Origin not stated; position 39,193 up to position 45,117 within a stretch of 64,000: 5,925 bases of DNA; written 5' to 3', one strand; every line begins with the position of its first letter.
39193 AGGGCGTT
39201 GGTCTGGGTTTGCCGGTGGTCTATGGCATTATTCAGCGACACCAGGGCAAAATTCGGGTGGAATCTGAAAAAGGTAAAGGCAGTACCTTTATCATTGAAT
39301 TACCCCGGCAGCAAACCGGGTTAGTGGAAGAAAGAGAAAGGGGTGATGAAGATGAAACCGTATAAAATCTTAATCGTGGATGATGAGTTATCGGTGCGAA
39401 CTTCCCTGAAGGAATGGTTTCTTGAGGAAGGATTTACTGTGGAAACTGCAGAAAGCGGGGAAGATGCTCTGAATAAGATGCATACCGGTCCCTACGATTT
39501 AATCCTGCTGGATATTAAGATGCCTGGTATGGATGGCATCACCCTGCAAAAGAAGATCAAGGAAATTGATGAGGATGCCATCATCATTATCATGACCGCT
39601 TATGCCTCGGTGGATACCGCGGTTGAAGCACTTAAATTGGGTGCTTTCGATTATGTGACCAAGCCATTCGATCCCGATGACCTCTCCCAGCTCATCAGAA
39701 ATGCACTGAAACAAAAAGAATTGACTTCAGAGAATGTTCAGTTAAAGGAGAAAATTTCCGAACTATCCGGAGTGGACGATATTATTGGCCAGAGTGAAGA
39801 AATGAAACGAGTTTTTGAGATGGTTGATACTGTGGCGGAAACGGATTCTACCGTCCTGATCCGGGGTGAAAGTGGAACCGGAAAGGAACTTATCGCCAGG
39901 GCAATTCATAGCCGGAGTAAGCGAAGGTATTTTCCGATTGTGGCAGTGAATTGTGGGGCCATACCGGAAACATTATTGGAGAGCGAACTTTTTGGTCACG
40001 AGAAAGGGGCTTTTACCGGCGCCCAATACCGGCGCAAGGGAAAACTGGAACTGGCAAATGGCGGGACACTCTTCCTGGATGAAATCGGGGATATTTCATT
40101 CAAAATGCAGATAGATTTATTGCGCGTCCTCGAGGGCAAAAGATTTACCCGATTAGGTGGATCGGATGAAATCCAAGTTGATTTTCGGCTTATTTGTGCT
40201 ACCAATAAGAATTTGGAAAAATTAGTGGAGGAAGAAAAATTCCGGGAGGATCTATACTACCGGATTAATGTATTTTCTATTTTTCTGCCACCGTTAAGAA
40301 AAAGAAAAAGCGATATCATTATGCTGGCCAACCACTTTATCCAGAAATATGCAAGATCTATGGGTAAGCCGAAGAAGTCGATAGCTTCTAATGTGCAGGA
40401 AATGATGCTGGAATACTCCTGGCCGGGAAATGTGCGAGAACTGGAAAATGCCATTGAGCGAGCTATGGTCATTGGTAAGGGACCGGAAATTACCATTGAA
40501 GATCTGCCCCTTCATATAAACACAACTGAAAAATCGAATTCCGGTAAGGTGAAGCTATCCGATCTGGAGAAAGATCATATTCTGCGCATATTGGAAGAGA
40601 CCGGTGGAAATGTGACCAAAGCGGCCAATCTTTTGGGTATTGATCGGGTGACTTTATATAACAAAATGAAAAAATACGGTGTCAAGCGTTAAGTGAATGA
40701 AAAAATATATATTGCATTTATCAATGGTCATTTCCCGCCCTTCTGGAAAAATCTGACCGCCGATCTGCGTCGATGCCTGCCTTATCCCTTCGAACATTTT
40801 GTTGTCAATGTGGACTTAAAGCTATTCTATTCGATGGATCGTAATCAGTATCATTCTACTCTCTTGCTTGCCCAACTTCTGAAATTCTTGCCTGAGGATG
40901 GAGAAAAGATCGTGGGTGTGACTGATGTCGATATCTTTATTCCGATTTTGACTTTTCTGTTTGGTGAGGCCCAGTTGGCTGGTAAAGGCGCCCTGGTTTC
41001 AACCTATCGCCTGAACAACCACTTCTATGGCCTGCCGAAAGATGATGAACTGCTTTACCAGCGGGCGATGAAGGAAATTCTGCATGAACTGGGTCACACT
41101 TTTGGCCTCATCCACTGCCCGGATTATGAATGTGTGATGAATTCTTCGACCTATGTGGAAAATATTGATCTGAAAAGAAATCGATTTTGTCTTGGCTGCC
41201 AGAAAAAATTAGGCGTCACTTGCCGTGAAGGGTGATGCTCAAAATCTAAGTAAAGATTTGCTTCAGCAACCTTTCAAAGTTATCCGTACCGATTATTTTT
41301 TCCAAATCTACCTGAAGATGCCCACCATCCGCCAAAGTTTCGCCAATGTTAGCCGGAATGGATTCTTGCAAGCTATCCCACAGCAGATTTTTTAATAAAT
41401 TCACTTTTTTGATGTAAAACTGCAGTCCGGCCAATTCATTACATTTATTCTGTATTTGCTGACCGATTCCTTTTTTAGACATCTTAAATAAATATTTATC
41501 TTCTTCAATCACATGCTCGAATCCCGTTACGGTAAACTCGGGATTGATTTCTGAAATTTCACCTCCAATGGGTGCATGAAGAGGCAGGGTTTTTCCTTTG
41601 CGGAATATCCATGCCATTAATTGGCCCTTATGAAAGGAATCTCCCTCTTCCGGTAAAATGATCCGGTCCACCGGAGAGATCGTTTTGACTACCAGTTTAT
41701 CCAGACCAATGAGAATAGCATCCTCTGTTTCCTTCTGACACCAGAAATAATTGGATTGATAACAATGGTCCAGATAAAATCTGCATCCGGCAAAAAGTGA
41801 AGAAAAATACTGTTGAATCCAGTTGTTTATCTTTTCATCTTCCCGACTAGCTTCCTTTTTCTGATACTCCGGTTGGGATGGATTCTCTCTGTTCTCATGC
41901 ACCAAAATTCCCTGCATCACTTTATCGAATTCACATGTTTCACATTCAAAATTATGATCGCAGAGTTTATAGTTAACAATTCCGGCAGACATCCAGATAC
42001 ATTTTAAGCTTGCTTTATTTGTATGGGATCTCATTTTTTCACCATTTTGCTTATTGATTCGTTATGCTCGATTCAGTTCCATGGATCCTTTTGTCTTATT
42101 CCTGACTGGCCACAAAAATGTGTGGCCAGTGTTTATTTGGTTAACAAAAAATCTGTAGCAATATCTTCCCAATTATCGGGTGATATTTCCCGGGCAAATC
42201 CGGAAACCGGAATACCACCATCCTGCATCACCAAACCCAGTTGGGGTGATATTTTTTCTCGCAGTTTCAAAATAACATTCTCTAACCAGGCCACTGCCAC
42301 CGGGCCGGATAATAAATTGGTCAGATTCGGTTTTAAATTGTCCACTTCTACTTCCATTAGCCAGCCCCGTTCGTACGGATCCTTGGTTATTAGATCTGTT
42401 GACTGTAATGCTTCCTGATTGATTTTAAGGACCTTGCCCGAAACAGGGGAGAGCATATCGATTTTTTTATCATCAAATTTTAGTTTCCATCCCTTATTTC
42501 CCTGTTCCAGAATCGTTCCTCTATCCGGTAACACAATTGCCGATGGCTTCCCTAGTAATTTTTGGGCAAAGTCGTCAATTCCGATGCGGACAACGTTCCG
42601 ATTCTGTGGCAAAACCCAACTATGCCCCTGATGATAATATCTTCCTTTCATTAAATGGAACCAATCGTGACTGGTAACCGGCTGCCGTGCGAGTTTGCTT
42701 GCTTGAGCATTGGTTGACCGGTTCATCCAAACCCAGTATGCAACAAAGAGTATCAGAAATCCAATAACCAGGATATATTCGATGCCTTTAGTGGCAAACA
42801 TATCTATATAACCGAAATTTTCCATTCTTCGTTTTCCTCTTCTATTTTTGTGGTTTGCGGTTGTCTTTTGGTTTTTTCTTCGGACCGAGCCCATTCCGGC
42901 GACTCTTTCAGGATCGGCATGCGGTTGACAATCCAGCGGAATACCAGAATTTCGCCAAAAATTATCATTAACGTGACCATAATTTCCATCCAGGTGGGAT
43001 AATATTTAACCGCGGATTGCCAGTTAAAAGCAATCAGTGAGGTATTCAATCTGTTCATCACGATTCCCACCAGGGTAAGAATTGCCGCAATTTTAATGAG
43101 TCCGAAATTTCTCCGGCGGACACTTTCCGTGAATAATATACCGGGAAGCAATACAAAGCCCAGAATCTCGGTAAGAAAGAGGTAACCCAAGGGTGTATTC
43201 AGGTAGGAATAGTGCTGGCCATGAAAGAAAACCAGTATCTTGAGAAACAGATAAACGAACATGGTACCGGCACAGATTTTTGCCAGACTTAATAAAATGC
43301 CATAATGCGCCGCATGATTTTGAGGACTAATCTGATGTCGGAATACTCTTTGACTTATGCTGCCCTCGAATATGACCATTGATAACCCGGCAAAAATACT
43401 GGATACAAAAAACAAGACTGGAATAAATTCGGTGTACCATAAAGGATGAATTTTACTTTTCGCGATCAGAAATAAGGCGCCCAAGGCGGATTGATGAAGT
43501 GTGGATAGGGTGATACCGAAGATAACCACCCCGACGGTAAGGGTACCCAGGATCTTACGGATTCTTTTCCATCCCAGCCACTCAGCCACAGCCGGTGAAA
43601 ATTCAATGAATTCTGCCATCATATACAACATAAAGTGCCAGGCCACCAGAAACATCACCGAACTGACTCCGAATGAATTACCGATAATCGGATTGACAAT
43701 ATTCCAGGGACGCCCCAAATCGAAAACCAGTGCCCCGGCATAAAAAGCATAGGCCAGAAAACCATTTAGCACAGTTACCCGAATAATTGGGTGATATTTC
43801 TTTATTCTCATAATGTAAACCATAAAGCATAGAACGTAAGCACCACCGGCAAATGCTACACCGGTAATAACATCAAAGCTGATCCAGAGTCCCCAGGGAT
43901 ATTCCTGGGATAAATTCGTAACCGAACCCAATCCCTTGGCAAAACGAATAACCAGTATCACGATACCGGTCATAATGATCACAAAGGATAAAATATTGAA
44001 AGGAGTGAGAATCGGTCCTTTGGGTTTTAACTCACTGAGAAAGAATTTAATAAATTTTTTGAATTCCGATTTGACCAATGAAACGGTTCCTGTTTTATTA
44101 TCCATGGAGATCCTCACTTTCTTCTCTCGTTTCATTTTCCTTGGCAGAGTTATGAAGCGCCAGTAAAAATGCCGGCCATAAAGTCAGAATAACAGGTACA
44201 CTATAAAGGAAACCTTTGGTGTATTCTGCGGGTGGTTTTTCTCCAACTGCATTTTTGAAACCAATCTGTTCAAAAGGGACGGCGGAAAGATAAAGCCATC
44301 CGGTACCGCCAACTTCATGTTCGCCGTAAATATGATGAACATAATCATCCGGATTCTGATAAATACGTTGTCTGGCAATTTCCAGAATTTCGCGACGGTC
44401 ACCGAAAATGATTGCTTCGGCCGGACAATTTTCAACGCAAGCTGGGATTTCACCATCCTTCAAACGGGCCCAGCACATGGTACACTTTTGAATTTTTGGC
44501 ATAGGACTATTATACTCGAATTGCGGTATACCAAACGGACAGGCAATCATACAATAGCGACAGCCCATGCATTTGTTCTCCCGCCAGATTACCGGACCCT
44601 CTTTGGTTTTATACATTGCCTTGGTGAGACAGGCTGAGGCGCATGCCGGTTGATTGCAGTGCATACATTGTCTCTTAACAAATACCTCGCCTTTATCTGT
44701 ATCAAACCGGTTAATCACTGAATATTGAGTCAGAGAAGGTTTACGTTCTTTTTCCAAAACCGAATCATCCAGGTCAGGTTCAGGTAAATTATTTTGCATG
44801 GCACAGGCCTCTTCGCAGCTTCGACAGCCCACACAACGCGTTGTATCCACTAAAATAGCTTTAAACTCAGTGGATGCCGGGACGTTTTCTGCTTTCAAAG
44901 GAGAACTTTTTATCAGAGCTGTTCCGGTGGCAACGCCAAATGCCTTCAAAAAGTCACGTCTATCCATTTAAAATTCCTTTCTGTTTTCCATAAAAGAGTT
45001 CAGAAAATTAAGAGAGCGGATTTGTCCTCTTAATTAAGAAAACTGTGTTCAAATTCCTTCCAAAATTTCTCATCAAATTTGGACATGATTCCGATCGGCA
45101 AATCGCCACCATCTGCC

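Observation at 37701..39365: Histidine kinase with c-type haem motifs in its periplasmic sensor domain, divergent from the hydrogenase operon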

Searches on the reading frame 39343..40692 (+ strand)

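Call 4: search_protein_families(library=pfam, proteins=[window:39343-40692:+], max_evalue=0.01)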
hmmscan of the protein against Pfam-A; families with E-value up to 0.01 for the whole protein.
window:39343-40692:+ (449 aa): 12 families
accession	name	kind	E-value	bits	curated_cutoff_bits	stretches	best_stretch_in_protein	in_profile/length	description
PF00158.32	Sigma54_activat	-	3e-73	245.5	20.2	1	147-313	1-167/168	Sigma-54 interaction domain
PF00072.30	Response_reg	-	2.4e-34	118.3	30.2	1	9-118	1-110/111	Response regulator receiver domain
PF25601.1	AAA_lid_14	-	1.6e-27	95.6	27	1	319-399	1-81/87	AAA+ ATPase lid domain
PF14532.12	Sigma54_activ_2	-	2.8e-20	73.4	25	1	148-318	1-138/138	Sigma-54 interaction domain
PF02954.25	HTH_8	-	9e-17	61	22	1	405-445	2-42/42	Bacterial regulatory protein, Fis family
PF07728.20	AAA_5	-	6.6e-08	33.1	22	1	171-295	2-126/139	AAA domain (dynein-related subfamily)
PF07724.20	AAA_2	-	1.7e-06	28.6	27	1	169-300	4-136/166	AAA domain (Cdc48 subfamily)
PF18024.7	HTH_50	-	1.1e-05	25.5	27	1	404-447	7-49/50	Helix-turn-helix domain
PF01078.27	Mg_chelatase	-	1.8e-05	24.7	20.3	0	226-289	93-158/207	Magnesium chelatase, subunit ChlI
PF13191.12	AAA_16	-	5.6e-05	24.1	32.6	1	148-223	3-85/167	AAA ATPase domain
PF00004.35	AAA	-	0.00061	20.7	21.2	1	171-294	1-114/131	ATPase family associated with various cellular activities (AAA)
PF13556.12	HTH_30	-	0.0091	16.2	27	0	414-444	5-35/59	PucR C-terminal helix-turn-helix domain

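Call 5: search_protein_families(library=ncbifam, proteins=[window:39343-40692:+], max_evalue=0.01)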
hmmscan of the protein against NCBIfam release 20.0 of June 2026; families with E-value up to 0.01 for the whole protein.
window:39343-40692:+ (449 aa): 129 families (the best 25 are shown)
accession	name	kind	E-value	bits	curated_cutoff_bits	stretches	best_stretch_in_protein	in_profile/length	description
NF008469.0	PRK11361.1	equivalog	2.5e-147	491.3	714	1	7-448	5-457/461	acetoacetate metabolism transcriptional regulator AtoC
TIGR02915.1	PEP_resp_reg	equivalog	2.3e-134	448.6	502.6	1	9-448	1-445/445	PEP-CTERM-box response regulator transcription factor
TIGR01818.1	ntrC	equivalog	3.4e-133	444.8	558.6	1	9-400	1-389/463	nitrogen regulation protein NR(I)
NF007689.0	PRK10365.1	equivalog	2.1e-130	435.5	760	1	7-443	6-440/441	sigma-54-dependent response regulator transcription factor ZraR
NF041946.1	LuxO_transreg_Vib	equivalog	3.2e-118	395.4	800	1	11-401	1-389/463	quorum-sensing sigma-54 dependent transcriptional regulator LuxO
NF008176.1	PRK10923.1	equivalog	9.9e-118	393.7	620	1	5-402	2-395/469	nitrogen regulation protein NR(I)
NF049963.1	RespRegFlgRCampy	domain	1.3e-113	380.1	750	1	9-446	3-428/429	fla regulon two-component system response regulator FlgR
NF041552.1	TF_PrdR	equivalog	1.4e-113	380.2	795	1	131-446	255-577/577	sigma-54 dependent transcriptional regulator PrdR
TIGR01817.1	nifA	equivalog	2.1e-110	370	528.85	1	120-396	172-446/534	nif-specific transcriptional activator NifA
NF011695.0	PRK15115.1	equivalog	2e-109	366.3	763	1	1-444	1-435/445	two-component system response regulator GlrR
NF051870.1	NAssimRespRegNtrX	equivalog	2.7e-109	366.1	600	1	8-447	3-452/452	nitrogen assimilation response regulator NtrX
NF050807.1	TransRegFlbDCaul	equivalog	3.2e-104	349.3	750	2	26-390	20-363/454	sigma-54-dependent transcriptional regulator FlbD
NF038308.1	RNA_repair_RtcR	equivalog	1.8e-103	347.2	650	1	84-439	117-505/530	RNA repair transcriptional activator RtcR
NF011958.0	PRK15429.1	equivalog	1.8e-99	334.2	830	1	125-448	358-687/692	formate hydrogenlyase transcriptional activator FlhA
NF003451.0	PRK05022.1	equivalog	1.9e-99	333.7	476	1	118-448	159-511/512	nitric oxide reductase transcriptional regulator NorR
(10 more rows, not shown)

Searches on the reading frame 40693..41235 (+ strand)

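Call 4: search_protein_families(library=pfam, proteins=[window:40693-41235:+], max_evalue=0.01)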
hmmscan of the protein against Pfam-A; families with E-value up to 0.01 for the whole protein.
window:40693-41235:+ (180 aa): 3 families
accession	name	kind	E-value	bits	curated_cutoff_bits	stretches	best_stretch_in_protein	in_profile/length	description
PF07998.17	Peptidase_M54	-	3.6e-24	86.3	24.4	1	43-173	58-192/194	Peptidase family M54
PF00413.30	Peptidase_M10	-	0.0062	16.9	24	1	129-153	112-136/159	Matrixin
PF12044.14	Metallopep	-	0.0091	15.1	27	0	129-151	318-338/427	Putative peptidase family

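Call 5: search_protein_families(library=ncbifam, proteins=[window:40693-41235:+], max_evalue=0.01)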
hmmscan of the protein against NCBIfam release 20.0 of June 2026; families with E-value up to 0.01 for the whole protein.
window:40693-41235:+ (180 aa): 4 families
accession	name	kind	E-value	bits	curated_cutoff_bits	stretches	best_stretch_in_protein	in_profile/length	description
NF033823.0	archmetzin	subfamily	5.2e-46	156.7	145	1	5-173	2-170/170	archaemetzincin family Zn-dependent metalloprotease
NF033824.1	Myxo_non_zincin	equivalog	4.4e-25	88.5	250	1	46-173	47-169/174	non-proteolytic archaemetzincin-like protein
NF035945.1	Zn_serralysin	subfamily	0.002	17.4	500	1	122-156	160-192/462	serralysin family metalloprotease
NF053766.1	ZapA_metallo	exception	0.0085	15.2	940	1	128-156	175-203/483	ZapA family metalloprotease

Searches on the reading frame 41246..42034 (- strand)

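Call 27: search_protein_families(library=pfam, proteins=[window:41246-42034:-], max_evalue=0.001)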
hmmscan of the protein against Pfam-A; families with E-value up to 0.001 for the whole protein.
window:41246-42034:- (262 aa): 1 family
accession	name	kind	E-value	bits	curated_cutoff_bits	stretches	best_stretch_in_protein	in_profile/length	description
PF01597.25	GCV_H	-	2.4e-06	27.9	22.2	1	92-168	3-79/122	Glycine cleavage H-protein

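Call 30: search_protein_families(library=ncbifam, proteins=[window:41246-42034:-], max_evalue=0.001)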
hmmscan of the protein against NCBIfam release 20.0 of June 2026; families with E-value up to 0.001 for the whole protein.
window:41246-42034:- (262 aa): 2 families
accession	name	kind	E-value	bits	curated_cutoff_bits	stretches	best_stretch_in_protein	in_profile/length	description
NF002270.0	PRK01202.1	subfamily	1.6e-05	24.7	117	1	89-168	7-86/129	glycine cleavage system protein GcvH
TIGR00527.1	gcvH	equivalog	5.3e-05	23.3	115.85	1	91-167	7-83/129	glycine cleavage system protein GcvH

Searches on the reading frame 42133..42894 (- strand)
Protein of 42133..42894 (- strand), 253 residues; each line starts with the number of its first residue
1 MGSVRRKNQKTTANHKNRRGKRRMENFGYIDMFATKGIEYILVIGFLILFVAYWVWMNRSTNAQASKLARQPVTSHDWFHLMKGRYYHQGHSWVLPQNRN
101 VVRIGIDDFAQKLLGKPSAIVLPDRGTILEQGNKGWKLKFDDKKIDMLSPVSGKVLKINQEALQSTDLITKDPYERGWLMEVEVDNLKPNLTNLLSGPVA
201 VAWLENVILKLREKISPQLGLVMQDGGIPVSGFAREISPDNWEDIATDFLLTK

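Call 27: search_protein_families(library=pfam, proteins=[window:42133-42894:-], max_evalue=0.001)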
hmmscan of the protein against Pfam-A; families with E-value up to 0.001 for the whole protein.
window:42133-42894:- (253 aa): 1 family
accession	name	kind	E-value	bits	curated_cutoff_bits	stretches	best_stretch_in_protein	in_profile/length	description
PF01597.25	GCV_H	-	6e-20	71.8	22.2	1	85-197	1-112/122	Glycine cleavage H-protein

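Call 30: search_protein_families(library=ncbifam, proteins=[window:42133-42894:-], max_evalue=0.001)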
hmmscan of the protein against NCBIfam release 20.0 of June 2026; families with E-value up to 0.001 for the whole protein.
window:42133-42894:- (253 aa): 5 families
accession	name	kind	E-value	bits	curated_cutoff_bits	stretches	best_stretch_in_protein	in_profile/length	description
NF002270.0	PRK01202.1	subfamily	6.2e-21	74.5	117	1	82-197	5-119/129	glycine cleavage system protein GcvH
TIGR00527.1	gcvH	equivalog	7.5e-16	58.4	115.85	1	86-196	7-117/129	glycine cleavage system protein GcvH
TIGR03077.1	not_gcvH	equivalog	1.5e-15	57.1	144.05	1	86-186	1-101/110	glycine cleavage protein H-like protein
NF045810.1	GcvH_rel_desulf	equivalog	1.4e-05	24.9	150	1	86-187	18-117/167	GcvH-related protein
NF045712.1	sulf_resp_HmcD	equivalog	0.00018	21.4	34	1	32-56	8-32/38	sulfate respiration complex protein HmcD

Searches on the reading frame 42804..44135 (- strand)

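Call 27: search_protein_families(library=pfam, proteins=[window:42804-44135:-], max_evalue=0.001)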
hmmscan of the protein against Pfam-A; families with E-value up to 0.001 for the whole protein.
window:42804-44135:- (443 aa): 1 family
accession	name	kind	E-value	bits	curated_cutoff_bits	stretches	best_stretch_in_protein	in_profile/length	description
PF03916.19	NrfD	-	4.4e-16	59.8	25.8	1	72-363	2-302/313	Polysulphide reductase, NrfD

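Call 30: search_protein_families(library=ncbifam, proteins=[window:42804-44135:-], max_evalue=0.001)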
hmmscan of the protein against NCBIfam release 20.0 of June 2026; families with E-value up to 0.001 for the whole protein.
window:42804-44135:- (443 aa): 3 families
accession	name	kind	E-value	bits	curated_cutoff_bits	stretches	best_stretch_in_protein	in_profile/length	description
NF045714.1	sulf_resp_HmcC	equivalog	2.7e-126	421.8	550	1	44-415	2-374/376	sulfate respiration complex protein HmcC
NF008133.1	PRK10881.1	equivalog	5.5e-81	272.9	450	1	39-410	8-375/377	Ni/Fe-hydrogenase cytochrome b subunit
NF041784.1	mnquin_red_QrcD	equivalog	1e-21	77.7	570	1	50-409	25-401/408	menaquinone reductase integral membrane subunit QrcD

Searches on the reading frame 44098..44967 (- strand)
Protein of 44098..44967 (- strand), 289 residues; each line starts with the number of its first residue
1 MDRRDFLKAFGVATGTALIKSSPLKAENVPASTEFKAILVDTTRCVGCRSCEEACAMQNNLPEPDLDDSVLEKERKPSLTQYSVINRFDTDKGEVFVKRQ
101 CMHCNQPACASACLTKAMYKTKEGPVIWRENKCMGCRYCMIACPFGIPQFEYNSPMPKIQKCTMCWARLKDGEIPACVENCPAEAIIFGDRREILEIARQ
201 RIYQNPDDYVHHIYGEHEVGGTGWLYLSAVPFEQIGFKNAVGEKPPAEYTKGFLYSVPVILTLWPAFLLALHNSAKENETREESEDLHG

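Call 27: search_protein_families(library=pfam, proteins=[window:44098-44967:-], max_evalue=0.001)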
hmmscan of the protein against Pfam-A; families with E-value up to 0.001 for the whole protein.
window:44098-44967:- (289 aa): 10 families
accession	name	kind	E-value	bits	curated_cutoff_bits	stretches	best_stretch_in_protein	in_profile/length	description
PF13247.11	Fer4_11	-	9.2e-22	77.6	26.2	1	96-191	5-100/100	4Fe-4S dicluster domain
PF13187.11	Fer4_9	-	1.4e-10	41.4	27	2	132-186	1-52/52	4Fe-4S dicluster domain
PF12838.12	Fer4_7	-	1.4e-09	38.7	27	1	100-147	1-52/52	4Fe-4S dicluster domain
PF13237.11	Fer4_10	-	5.1e-09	36.4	25.5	1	130-182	6-53/53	4Fe-4S dicluster domain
PF12797.12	Fer4_2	-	1.4e-08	34.6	24.5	2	126-145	3-22/22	4Fe-4S binding domain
PF12837.12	Fer4_6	-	2.8e-07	30.6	25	2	127-147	3-23/24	4Fe-4S binding domain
PF00037.32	Fer4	-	2.9e-07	30.5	21.1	1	127-147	2-22/24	4Fe-4S binding domain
PF25160.1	LdpA_Fe-S-bd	-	4.8e-05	23.5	27.6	0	103-146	4-41/49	LdpA Fe-S cluster-binding domain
PF14697.11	Fer4_21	-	7.1e-05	23.3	35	1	99-145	6-53/59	4Fe-4S dicluster domain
PF10518.14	TAT_signal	-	0.00089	19.5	22.7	0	1-18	2-19/21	TAT (twin-arginine translocation) pathway signal sequence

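Call 30: search_protein_families(library=ncbifam, proteins=[window:44098-44967:-], max_evalue=0.001)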
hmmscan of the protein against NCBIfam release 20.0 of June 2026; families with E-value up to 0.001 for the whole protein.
window:44098-44967:- (289 aa): 36 families (the best 25 are shown)
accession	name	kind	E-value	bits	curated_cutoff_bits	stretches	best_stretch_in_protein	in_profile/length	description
NF045715.1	sulf_resp_HmcB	equivalog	4e-106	354.6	420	1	3-285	2-292/307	sulfate respiration complex iron-sulfur protein HmcB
NF008134.0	PRK10882.1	equivalog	8.3e-68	228.9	263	1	1-270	2-310/329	hydrogenase 2 operon protein HybA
TIGR01582.1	FDH-beta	equivalog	4.9e-36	124.3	334.7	1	28-227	11-220/283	formate dehydrogenase subunit beta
NF045797.1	DsrO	equivalog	5.6e-35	120.9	200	1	2-199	4-210/235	sulfate reduction electron transfer complex DsrMKJOP subunit DsrO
NF011569.0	PRK14993.1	equivalog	1.5e-33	116.3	416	1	3-197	5-194/244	tetrathionate reductase subunit TtrB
TIGR02951.1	DMSO_dmsB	equivalog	7e-31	107.4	214.1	1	39-194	5-156/161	DMSO/selenate family reductase complex B subunit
TIGR03149.1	cyt_nit_nrfC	equivalog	8.5e-30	103.8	377.6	1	2-194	3-187/225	cytochrome c nitrite reductase Fe-S protein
NF038355.1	FDH3_beta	equivalog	8.4e-27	94.4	240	2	38-165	5-121/180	formate dehydrogenase FDH3 subunit beta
NF041715.1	arsenate_red_ArrB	equivalog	2.8e-24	85.9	450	2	38-156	5-112/233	arsenate respiratory reductase iron-sulfur subunit ArrB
NF009408.0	PRK12769.1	equivalog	4.3e-23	81.3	1003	1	37-203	4-159/659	formate-dependent uric acid utilization protein AegA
TIGR03478.1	DMSO_red_II_bet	subfamily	7.3e-22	77.7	480.7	1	96-189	126-218/321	DMSO reductase family type II enzyme, iron-sulfur subunit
NF041782.1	mnquin_red_QrcC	equivalog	3.9e-21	75.8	400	1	38-155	3-123/239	menaquinone reductase iron-sulfur cluster-binding subunit QrcC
NF009451.0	PRK12809.1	equivalog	4e-19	68.3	1154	1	36-201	3-149/639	formate-dependent uric acid utilization protein YgfT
NF042979.1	EthbenzDh_ebdB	equivalog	7.2e-18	64.5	740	1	96-189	148-240/354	ethylbenzene dehydrogenase subunit beta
NF007658.0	PRK10330.1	equivalog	2.8e-16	59.5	260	1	37-198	4-164/181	electron transport protein HydN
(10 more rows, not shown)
